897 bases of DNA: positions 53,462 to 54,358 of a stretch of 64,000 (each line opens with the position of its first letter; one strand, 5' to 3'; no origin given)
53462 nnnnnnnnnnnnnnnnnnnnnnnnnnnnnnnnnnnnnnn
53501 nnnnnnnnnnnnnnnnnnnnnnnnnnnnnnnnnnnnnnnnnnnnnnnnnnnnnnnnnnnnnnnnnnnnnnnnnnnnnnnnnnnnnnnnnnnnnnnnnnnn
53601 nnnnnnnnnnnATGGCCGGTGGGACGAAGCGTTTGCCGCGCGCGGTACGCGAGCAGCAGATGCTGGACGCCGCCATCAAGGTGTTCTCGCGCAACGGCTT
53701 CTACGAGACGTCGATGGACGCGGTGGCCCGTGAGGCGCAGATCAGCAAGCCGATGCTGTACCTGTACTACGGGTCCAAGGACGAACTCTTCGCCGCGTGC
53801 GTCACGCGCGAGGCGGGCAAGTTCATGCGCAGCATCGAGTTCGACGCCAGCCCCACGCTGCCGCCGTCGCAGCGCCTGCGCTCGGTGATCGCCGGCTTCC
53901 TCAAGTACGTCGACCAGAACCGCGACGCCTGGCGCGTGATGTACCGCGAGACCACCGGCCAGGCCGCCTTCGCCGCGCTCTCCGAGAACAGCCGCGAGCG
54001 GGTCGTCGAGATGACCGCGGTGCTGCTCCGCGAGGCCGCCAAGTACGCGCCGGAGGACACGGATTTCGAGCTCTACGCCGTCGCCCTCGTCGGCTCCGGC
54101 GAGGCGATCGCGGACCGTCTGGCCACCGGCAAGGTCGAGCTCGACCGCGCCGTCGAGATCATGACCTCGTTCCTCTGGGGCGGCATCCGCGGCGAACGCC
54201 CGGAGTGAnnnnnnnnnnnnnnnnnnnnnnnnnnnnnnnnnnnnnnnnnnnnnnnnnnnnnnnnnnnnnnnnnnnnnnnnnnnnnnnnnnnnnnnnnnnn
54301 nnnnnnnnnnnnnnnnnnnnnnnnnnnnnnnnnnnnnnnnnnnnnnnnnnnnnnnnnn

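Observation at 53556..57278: Shared operator dyad TTACTY-N2-GAGTAA links the Rv0238-like TetR gene to the fabG4-htdX / fadA2 divergent promoter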

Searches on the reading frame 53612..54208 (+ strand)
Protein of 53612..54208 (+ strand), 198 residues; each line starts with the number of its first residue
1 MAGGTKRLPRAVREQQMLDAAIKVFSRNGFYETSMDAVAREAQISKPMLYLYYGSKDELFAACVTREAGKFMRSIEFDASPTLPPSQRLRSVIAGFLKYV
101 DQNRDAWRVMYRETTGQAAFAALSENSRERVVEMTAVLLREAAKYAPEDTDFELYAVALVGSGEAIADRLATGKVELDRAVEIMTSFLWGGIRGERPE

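Call 6: search_protein_families(library=pfam, proteins=[window:53612-54208:+])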
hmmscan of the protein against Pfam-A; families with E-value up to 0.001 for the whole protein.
window:53612-54208:+ (198 aa): 5 families
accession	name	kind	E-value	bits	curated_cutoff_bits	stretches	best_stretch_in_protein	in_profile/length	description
PF21943.1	TetR_C_46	-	9.4e-27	93.8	27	1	85-190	1-108/109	Tetracyclin repressor-like, C-terminal domain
PF00440.29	TetR_N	-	2.3e-16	59.7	24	1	18-63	2-47/47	Bacterial regulatory proteins, tetR family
PF09209.16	CecR_C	-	5.5e-05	23.7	24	1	85-162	1-82/125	HTH-type transcriptional dual regulator CecR, C-terminal domain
PF17918.6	TetR_C_15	-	0.00018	22.6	26.8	1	84-180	1-95/108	Tetracyclin repressor-like, C-terminal domain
PF17932.6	TetR_C_24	-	0.00077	20.1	26.4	0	83-161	2-82/114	Tetracyclin repressor-like, C-terminal domain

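Call 7: search_protein_families(library=ncbifam, proteins=[window:53612-54208:+])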
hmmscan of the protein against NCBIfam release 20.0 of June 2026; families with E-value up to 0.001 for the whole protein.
window:53612-54208:+ (198 aa): 20 families
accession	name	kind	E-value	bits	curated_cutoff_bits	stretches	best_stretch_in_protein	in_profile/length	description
NF053731.1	TransRegFasRMycb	equivalog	8.6e-25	87.7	330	1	5-192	4-192/199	HTH-type transcriptional activator FasR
TIGR03384.1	betaine_BetI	equivalog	1.6e-14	54.1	201.3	1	10-139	6-138/189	choline-binding transcriptional repressor BetI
NF001978.0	PRK00767.1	equivalog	1.5e-12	47.8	118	1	10-130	7-131/197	transcriptional regulator BetI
NF053878.1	FATransRegFadRBac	equivalog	1.8e-12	47.5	200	1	15-105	6-96/190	fatty acid metabolism transcriptional regulator FadR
NF037937.1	septum_RefZ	equivalog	2.3e-12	47.2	180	1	15-116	2-105/195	forespore capture DNA-binding protein RefZ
TIGR03613.1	RutR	equivalog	8.1e-11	42.1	368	1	13-65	9-61/202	pyrimidine utilization regulatory protein R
NF041196.1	ScbR_bind_reg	equivalog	4e-10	40.2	150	1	10-145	3-138/191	ScbR family autoregulator-binding transcription factor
TIGR03968.1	mycofact_TetR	equivalog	3.9e-09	36.4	224.9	1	10-126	7-122/190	mycofactocin system transcriptional regulator MftR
NF033703.1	transcr_KstR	equivalog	9.3e-09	35.1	280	1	13-153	8-146/185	cholesterol catabolism transcriptional regulator KstR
NF007949.0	PRK10668.1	equivalog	1.3e-08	34.6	271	1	1-104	1-104/216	multidrug efflux transporter transcriptional repressor AcrR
NF051852.1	efflux_TF_MtrR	exception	2.6e-08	33.9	280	1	14-103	12-102/205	multidrug efflux system transcriptional repressor MtrR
NF008402.0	PRK11202.1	equivalog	5e-08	32.9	151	1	15-142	14-144/211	HTH-type transcriptional repressor FabR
NF011584.0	PRK15008.1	equivalog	8.1e-08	32.4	230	1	11-65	17-71/212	HTH-type transcriptional regulator RutR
NF050111.1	TransRegSACE7040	equivalog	1e-07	32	250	1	13-117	2-106/186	SACE_7040 family transcriptional regulator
NF053516.1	TranRepPrsAVib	equivalog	1.8e-07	31.2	300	1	14-77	8-71/208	TetR family transcriptional repressor PsrA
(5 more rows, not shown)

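Call 12: find_homologous_proteins(query=window:53612-54208:+, max_evalue=1e-20)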
Query window:53612-54208:+ (198 aa): 2356 proteins with E <= 1e-20 among 3581 candidates; the best 120 are listed.
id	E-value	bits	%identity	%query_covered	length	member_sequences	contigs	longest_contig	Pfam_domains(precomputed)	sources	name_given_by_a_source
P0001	3.1e-118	410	96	100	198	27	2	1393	PF00440.30,PF21943.2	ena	-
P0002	2.1e-112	391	91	100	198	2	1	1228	PF00440.30,PF21943.2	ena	-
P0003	3.1e-111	388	89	100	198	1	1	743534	PF00440.30,PF21943.2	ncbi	ncbi:TetR/AcrR family transcriptional regulator [Tsukamurella serpentis]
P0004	3.6e-110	384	89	100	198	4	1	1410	PF00440.30,PF21943.2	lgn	-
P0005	3.6e-102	358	83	100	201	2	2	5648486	PF00440.30,PF21943.2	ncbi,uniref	ncbi:TetR/AcrR family transcriptional regulator [Tsukamurella soli]|uniref:TetR/AcrR family transcri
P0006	2.3e-99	349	82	99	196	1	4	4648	PF00440.30,PF21943.2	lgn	-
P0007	1.7e-98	346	81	99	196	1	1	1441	PF00440.30,PF21943.2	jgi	jgi:AcrR family transcriptional regulator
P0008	7.3e-98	344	82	98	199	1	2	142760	PF00440.30,PF21943.2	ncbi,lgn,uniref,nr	ncbi:TetR/AcrR family transcriptional regulator [Tsukamurella sp. 8F]|uniref:TetR/AcrR family transc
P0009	1.3e-85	304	100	72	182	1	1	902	PF21943.2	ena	-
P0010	1.0e-71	259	60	100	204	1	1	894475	PF00440.30,PF21943.2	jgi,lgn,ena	-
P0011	8.3e-71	256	58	99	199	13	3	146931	PF00440.30,PF21943.2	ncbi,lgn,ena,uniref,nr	ncbi:TetR/AcrR family transcriptional regulator [Nocardia vermiculata]|uniref:TetR/AcrR family trans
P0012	8.8e-71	256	58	99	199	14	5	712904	PF00440.30,PF21943.2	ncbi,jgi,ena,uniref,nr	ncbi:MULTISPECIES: TetR/AcrR family transcriptional regulator [Nocardia]|uniref:TetR/AcrR family tra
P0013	1.1e-70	255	58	99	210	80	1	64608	PF00440.30,PF21943.2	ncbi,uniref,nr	ncbi:TetR/AcrR family transcriptional regulator [Nocardia fusca]|uniref:TetR/AcrR family transcripti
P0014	3.6e-70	254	58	99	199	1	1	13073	PF00440.30,PF21943.2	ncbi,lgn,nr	ncbi:MAG: TetR/AcrR family transcriptional regulator [Nocardia sp.]|nr:TetR/AcrR family transcriptio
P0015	4.2e-70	254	58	99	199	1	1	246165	PF00440.30,PF21943.2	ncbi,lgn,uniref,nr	ncbi:TetR/AcrR family transcriptional regulator [Nocardia sp. CNY236]|uniref:TetR/AcrR family transc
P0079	4.9e-66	240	56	98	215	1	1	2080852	PF17918.7,PF00440.30,PF17932.7,PF21943.2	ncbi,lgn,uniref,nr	ncbi:TetR/AcrR family transcriptional regulator [Mycobacterium botniense]|uniref:TetR family transcr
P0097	4.7e-65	237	55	98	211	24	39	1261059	PF17918.7,PF00440.30,PF21943.2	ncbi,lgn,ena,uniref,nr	ncbi:TetR/AcrR family transcriptional regulator [Mycolicibacterium obuense]|uniref:Fatty acid metabo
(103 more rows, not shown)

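Call 15: find_related_loci(query=A1, collection=genome_contigs, flank=7000)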
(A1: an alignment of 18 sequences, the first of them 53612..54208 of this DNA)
Query A1 (198 aa) in genome_contigs; peptide patterns used: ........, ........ (x = any residue, [..] = any of these).
600 stretches matched a pattern (row limit reached: there are more); 588 encode a relative of the query (tblastn E <= 1e-3); the best 80 are kept; 80 distinct loci.
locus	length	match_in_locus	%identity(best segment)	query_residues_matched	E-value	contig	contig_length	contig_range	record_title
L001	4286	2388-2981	82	1-198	2e-111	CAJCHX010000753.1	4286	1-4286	Acidobacteriaceae bacterium isolate BOG_194 genome assembly, contig: k141_13979470, whole genome shotgun sequence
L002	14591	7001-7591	58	1-197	1e-78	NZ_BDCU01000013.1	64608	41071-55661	Nocardia fusca NBRC 14340, whole genome shotgun sequence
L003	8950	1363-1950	57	1-196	1e-78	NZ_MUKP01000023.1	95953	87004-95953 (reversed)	Nocardia donostiensis strain X1654 23, whole genome shotgun sequence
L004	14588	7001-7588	58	1-196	1e-78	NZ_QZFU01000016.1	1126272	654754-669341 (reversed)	Nocardia panacis strain YIM PH 21724 NODE_1, whole genome shotgun sequence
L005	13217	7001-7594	58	1-198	2e-78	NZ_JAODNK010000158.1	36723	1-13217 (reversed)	MAG: Nocardia sp. isolate RYN_116 scaffold_2040014, whole genome shotgun sequence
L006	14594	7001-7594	57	1-198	2e-78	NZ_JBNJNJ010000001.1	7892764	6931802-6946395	Nocardia sp. CA-290969 MDNA_WGS_341_1, whole genome shotgun sequence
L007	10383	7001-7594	57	1-198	3e-78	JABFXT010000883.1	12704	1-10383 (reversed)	MAG: Nocardia sp. isolate Bin7.14 NODE_1655_length_12704_cov_2.837045, whole genome shotgun sequence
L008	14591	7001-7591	57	1-197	4e-78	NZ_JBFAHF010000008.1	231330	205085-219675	Nocardia sp. NPDC050799 NPDC050799_82_A3.ctg-0008, whole genome shotgun sequence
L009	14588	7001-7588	58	1-196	5e-78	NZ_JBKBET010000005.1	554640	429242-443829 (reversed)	Nocardia nepalensis strain ACa13097 5, whole genome shotgun sequence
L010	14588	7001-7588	58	1-196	7e-78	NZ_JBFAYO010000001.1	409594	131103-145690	Nocardia sp. NPDC051787 NPDC051787_66_C2.ctg-0001, whole genome shotgun sequence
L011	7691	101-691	57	1-197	4e-78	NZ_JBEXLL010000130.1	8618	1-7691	Nocardia sp. NPDC004568 NPDC004568_151_A2.ctg-0130, whole genome shotgun sequence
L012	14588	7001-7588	58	1-196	7e-78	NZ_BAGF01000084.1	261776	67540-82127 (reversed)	Nocardia pneumoniae NBRC 100136, whole genome shotgun sequence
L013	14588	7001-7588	58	1-196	4e-78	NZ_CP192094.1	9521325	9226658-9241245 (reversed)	Nocardia sp. CA-084685 chromosome, complete genome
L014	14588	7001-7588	58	1-196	9e-78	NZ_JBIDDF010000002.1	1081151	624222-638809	Nocardia sp. NPDC047654 NPDC047654_379_C2.ctg-0002, whole genome shotgun sequence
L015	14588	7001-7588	58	1-196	8e-78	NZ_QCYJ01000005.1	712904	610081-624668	Nocardia aurea strain SYSU K10002 s.K1002_Contig4, whole genome shotgun sequence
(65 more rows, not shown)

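Call 52: find_homologous_proteins(query=P0079, max_evalue=1e-40)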
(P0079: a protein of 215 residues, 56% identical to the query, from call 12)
Query P0079 (215 aa): 2040 proteins with E <= 1e-40 among 4088 candidates; the best 120 are listed.
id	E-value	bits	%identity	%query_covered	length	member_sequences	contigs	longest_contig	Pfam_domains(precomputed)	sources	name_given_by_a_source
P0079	1.3e-136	471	100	100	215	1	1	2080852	PF17918.7,PF00440.30,PF17932.7,PF21943.2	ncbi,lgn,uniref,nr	ncbi:TetR/AcrR family transcriptional regulator [Mycobacterium botniense]|uniref:TetR family transcr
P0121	3.4e-111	388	86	95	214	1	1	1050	PF17918.7,PF00440.30,PF17932.7,PF21943.2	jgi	jgi:AcrR family transcriptional regulator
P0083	7.9e-110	384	88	93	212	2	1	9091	PF17918.7,PF00440.30,PF17932.7,PF21943.2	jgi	jgi:AcrR family transcriptional regulator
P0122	4.6e-109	381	85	95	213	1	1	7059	PF17918.7,PF00440.30,PF21943.2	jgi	jgi:AcrR family transcriptional regulator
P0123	2.6e-108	379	84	95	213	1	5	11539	PF00440.30,PF17932.7,PF21943.2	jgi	jgi:AcrR family transcriptional regulator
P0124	5.9e-108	377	83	96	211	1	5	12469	PF17918.7,PF00440.30,PF17932.7,PF21943.2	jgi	jgi:AcrR family transcriptional regulator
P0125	6.9e-108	377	83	95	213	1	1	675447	PF00440.30,PF21943.2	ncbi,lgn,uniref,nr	ncbi:MAG: TetR/AcrR family transcriptional regulator [Mycobacterium sp.]|uniref:TetR/AcrR family tra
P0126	8.3e-108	377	83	97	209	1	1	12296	PF17918.7,PF00440.30,PF21943.2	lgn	-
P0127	1.4e-107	376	84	96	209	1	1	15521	PF17918.7,PF00440.30,PF21943.2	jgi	jgi:AcrR family transcriptional regulator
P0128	1.6e-107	376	86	95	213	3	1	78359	PF17918.7,PF00440.30,PF17932.7,PF21943.2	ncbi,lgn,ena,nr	ncbi:MAG TPA: TetR/AcrR family transcriptional regulator [Mycobacterium sp.]|nr:TetR/AcrR family tra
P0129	1.7e-107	376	84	95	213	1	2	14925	PF00440.30,PF21943.2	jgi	jgi:AcrR family transcriptional regulator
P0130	2.5e-107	375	85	95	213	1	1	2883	PF00440.30,PF17932.7,PF21943.2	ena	-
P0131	2.7e-107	375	84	96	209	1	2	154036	PF17918.7,PF00440.30,PF17932.7,PF21943.2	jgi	jgi:AcrR family transcriptional regulator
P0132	4.2e-107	375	87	93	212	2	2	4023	PF17918.7,PF00440.30,PF21943.2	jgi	jgi:AcrR family transcriptional regulator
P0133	4.6e-107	374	86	92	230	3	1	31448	PF17918.7,PF00440.30,PF21943.2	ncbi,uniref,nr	ncbi:TetR/AcrR family transcriptional regulator [Mycobacterium kyorinense]|uniref:TetR/AcrR family t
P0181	4.2e-103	362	83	94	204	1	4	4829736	PF17918.7,PF00440.30,PF17932.7,PF21943.2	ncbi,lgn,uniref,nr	ncbi:TetR/AcrR family transcriptional regulator [Mycobacterium shimoidei]|uniref:Putative transcript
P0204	3.0e-102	359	82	93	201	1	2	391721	PF17918.7,PF00440.30,PF17932.7,PF21943.2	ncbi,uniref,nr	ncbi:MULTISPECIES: TetR/AcrR family transcriptional regulator [Mycobacteriaceae]|uniref:TetR/AcrR fa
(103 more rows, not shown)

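Call 53: find_encoding_contigs(protein=P0181, flank=8000, max_places=1)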
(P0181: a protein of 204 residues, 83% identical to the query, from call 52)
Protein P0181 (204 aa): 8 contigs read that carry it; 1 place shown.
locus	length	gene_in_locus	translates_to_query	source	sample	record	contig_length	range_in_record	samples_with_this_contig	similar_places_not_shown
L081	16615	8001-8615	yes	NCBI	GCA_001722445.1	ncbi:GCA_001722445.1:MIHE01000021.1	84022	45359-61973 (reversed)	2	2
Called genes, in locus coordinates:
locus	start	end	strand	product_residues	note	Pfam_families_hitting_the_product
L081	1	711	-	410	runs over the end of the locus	-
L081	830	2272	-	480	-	PF06762:LMF1, PF25179:LMF1_C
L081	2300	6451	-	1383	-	PF11847:GT-C_AftD, PF00754:F5_F8_type_C, PF22633:F5_F8_type_C_2 (faint), PF24607:CBM_AftD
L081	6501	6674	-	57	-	PF11021:DUF2613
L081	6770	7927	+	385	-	PF00933:Glyco_hydro_3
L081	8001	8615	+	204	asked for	PF00440:TetR_N, PF17932:TetR_C_24 (weak), PF17918:TetR_C_15 (weak), PF21943:TetR_C_46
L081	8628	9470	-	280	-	PF13452:FAS1_DH_region (faint), PF01575:MaoC_dehydratas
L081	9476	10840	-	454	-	PF00106:adh_short, PF08659:KR, PF13561:adh_short_C2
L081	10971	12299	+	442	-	PF00108:Thiolase_N, PF02803:Thiolase_C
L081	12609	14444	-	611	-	PF02770:Acyl-CoA_dh_M, PF00441:Acyl-CoA_dh_1, PF12806:Acyl-CoA_dh_C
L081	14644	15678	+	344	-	PF14226:DIOX_N, PF03171:2OG-FeII_Oxy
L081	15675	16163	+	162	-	PF01613:Flavin_Reduct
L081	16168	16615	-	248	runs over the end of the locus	PF13085:Fer2_3, PF13183:Fer4_8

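Call 54: find_encoding_contigs(protein=P0079, flank=8000, max_places=1)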
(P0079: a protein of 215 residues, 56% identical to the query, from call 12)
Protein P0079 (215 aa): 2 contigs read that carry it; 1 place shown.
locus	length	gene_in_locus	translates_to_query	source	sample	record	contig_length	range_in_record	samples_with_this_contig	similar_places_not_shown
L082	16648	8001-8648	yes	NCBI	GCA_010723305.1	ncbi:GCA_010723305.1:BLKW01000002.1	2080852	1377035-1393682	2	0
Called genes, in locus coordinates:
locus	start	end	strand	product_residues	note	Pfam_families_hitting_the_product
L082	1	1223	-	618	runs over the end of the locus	PF06259:Abhydrolase_8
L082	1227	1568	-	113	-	PF06013:WXG100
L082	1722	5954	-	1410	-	PF11847:GT-C_AftD, PF00754:F5_F8_type_C (weak), PF22633:F5_F8_type_C_2 (faint), PF24607:CBM_AftD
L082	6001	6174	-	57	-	PF11021:DUF2613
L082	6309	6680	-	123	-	PF11021:DUF2613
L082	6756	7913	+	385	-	PF00933:Glyco_hydro_3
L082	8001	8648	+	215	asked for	PF00440:TetR_N, PF17918:TetR_C_15 (weak), PF17932:TetR_C_24 (weak), PF21943:TetR_C_46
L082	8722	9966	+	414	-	PF00654:Voltage_CLC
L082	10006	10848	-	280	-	PF01575:MaoC_dehydratas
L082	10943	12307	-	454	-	PF00106:adh_short, PF08659:KR, PF13561:adh_short_C2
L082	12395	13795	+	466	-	PF00108:Thiolase_N, PF02803:Thiolase_C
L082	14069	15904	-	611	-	PF02770:Acyl-CoA_dh_M, PF00441:Acyl-CoA_dh_1, PF12806:Acyl-CoA_dh_C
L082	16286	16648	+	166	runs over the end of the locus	PF01613:Flavin_Reduct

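Call 55: find_encoding_contigs(protein=P0204, flank=8000, max_places=1)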
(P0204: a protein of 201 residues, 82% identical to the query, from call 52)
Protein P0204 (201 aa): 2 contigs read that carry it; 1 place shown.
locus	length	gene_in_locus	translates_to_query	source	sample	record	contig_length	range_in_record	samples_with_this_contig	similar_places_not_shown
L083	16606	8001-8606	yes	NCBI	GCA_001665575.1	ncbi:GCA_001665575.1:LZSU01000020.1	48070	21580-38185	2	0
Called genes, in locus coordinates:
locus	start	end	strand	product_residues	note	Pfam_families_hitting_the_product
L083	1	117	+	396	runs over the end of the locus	PF01757:Acyl_transf_3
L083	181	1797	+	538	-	PF05977:MFS_3, PF07690:MFS_1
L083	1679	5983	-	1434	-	PF11847:GT-C_AftD, PF00754:F5_F8_type_C (faint), PF22633:F5_F8_type_C_2 (faint), PF24607:CBM_AftD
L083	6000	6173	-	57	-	PF11021:DUF2613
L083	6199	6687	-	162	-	PF00582:Usp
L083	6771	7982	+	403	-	PF00933:Glyco_hydro_3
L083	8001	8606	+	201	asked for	PF00440:TetR_N, PF17932:TetR_C_24 (weak), PF17918:TetR_C_15 (weak), PF21943:TetR_C_46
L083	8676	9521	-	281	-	PF13452:FAS1_DH_region (faint), PF01575:MaoC_dehydratas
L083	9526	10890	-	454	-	PF00106:adh_short, PF08659:KR, PF13561:adh_short_C2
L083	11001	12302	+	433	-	PF00108:Thiolase_N, PF02803:Thiolase_C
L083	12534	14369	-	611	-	PF02770:Acyl-CoA_dh_M, PF00441:Acyl-CoA_dh_1, PF12806:Acyl-CoA_dh_C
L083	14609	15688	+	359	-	PF01113:DapB_N (weak), PF19328:DAP_DH_C (weak)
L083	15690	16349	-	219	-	PF11139:SfLAP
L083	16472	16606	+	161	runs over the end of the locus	PF01613:Flavin_Reduct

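Call 56: find_encoding_contigs(protein=P0097, flank=8000, max_places=1)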
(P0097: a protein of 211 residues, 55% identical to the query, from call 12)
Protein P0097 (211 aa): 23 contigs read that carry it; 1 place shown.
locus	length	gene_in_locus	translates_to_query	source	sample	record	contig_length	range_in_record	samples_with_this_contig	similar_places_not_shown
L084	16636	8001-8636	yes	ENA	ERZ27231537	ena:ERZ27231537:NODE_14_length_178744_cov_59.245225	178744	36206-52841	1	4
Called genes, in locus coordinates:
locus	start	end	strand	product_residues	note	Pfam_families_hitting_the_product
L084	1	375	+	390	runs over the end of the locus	PF01757:Acyl_transf_3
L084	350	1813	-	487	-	PF00501:AMP-binding, PF13193:AMP-binding_C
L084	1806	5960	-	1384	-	PF11847:GT-C_AftD, PF00754:F5_F8_type_C (weak), PF22633:F5_F8_type_C_2 (faint), PF24607:CBM_AftD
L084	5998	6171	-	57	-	PF11021:DUF2613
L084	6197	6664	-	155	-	PF00582:Usp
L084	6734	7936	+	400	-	PF00933:Glyco_hydro_3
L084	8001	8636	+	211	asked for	PF00440:TetR_N, PF17918:TetR_C_15 (weak), PF21943:TetR_C_46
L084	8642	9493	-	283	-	PF01575:MaoC_dehydratas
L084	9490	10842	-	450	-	PF00106:adh_short, PF08659:KR, PF13561:adh_short_C2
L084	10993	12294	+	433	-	PF00108:Thiolase_N, PF02803:Thiolase_C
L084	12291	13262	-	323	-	PF00389:2-Hacid_dh, PF02826:2-Hacid_dh_C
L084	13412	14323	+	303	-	PF00296:Bac_luciferase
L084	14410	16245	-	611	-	PF02770:Acyl-CoA_dh_M, PF00441:Acyl-CoA_dh_1, PF12806:Acyl-CoA_dh_C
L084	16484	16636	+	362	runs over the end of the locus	PF01113:DapB_N (weak), PF19328:DAP_DH_C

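Call 58: find_encoding_contigs(protein=window:53612-54208:+, flank=5000, max_places=2)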
Protein window:53612-54208:+ (198 aa): 24 contigs read that carry it; 2 places shown.
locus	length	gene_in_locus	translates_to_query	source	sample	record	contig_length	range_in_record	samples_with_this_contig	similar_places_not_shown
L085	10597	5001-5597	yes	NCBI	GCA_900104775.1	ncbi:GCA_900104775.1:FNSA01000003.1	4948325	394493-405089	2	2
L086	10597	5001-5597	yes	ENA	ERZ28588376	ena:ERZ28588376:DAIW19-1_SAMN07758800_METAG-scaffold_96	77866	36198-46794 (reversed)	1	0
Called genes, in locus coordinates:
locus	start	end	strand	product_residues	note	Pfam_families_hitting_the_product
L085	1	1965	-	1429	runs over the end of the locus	PF11847:GT-C_AftD, PF00754:F5_F8_type_C (faint), PF22633:F5_F8_type_C_2 (faint), PF24607:CBM_AftD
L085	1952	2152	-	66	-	PF11021:DUF2613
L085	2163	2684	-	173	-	PF00582:Usp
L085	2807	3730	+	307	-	PF08450:SGL (faint)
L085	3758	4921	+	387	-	PF00933:Glyco_hydro_3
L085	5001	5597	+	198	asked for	PF00440:TetR_N, PF21943:TetR_C_46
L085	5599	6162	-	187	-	-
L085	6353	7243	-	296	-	PF01575:MaoC_dehydratas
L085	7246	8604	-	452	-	PF00106:adh_short, PF08659:KR, PF13561:adh_short_C2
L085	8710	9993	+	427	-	PF00108:Thiolase_N, PF00109:ketoacyl-synt (weak), PF02803:Thiolase_C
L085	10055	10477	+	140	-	PF13380:CoA_binding_2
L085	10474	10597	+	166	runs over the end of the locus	-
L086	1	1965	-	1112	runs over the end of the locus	PF11847:GT-C_AftD, PF00754:F5_F8_type_C (faint), PF22633:F5_F8_type_C_2 (faint), PF24607:CBM_AftD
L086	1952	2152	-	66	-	PF11021:DUF2613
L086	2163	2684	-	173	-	PF00582:Usp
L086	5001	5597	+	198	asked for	PF00440:TetR_N, PF21943:TetR_C_46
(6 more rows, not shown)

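Call 59: find_encoding_contigs(protein=P0003, flank=5000, max_places=1)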
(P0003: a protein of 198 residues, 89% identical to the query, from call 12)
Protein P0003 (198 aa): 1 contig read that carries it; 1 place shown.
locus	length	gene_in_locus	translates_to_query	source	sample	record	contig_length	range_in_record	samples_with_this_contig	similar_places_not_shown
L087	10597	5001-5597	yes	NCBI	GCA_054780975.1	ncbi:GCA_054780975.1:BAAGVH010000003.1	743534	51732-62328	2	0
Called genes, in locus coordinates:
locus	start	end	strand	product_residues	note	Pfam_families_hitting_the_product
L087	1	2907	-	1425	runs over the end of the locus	PF11847:GT-C_AftD, PF00754:F5_F8_type_C (weak), PF24607:CBM_AftD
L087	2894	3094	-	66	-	PF11021:DUF2613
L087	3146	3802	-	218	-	PF00582:Usp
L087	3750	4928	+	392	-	PF00933:Glyco_hydro_3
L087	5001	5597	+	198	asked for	PF00440:TetR_N, PF21943:TetR_C_46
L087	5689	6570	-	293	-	PF13452:FAS1_DH_region (faint), PF01575:MaoC_dehydratas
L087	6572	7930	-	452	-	PF00106:adh_short, PF08659:KR, PF13561:adh_short_C2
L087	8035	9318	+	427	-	PF00108:Thiolase_N, PF02803:Thiolase_C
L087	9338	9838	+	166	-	-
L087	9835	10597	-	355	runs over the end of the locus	PF01757:Acyl_transf_3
